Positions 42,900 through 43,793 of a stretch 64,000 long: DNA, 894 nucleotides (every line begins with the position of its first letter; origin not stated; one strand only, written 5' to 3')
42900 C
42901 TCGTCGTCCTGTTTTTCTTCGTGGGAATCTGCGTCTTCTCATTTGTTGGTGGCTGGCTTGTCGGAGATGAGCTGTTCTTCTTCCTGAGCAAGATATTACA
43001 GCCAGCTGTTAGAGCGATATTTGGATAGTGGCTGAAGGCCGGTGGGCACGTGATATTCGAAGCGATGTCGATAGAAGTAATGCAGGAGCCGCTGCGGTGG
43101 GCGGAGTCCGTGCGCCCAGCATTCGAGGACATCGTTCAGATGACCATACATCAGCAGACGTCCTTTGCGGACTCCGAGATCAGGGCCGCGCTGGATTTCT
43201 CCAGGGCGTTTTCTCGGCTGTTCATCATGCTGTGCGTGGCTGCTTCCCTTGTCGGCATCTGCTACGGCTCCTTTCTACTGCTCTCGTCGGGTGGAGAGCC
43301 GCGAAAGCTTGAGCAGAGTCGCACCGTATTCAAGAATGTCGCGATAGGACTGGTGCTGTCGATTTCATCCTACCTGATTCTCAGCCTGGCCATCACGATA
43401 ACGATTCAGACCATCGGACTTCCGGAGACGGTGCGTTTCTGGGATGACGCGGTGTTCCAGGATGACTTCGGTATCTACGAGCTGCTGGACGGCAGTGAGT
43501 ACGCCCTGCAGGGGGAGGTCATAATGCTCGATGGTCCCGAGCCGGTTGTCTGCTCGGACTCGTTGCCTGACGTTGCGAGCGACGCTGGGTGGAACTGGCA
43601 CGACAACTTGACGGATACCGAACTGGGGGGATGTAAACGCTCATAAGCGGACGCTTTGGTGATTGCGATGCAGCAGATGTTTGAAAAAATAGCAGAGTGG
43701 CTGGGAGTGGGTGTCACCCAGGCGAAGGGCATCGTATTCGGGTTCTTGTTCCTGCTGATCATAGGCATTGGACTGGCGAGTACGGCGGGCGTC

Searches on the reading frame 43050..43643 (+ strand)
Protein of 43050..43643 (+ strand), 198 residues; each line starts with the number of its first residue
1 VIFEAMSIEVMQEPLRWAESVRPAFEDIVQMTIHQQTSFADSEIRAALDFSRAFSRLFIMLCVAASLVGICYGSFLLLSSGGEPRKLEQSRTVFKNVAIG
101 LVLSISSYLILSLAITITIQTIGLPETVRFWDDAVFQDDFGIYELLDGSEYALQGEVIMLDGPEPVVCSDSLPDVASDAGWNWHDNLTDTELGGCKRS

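Call 6: search_protein_families(library=pfam, max_evalue=0.1, proteins=[window:43050-43643:+])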
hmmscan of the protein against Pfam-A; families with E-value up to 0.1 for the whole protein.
window:43050-43643:+ (198 aa): 1 family
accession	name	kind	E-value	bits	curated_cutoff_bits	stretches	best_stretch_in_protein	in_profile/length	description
PF18895.5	T4SS_pilin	-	0.0057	17.1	26.6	1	58-112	16-69/71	Type IV secretion system pilin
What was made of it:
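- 43050..43646 (+): W3, the type B paralogue (198 aa): hairpin plus Cys-Trp-Cys tail. PF18895 E 0.0057 (call 6).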

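Call 48: search_protein_families(library=ncbifam, max_evalue=0.1, proteins=[window:43050-43643:+])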
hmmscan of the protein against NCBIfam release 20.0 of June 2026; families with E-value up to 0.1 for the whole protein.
window:43050-43643:+ (198 aa): 0 families
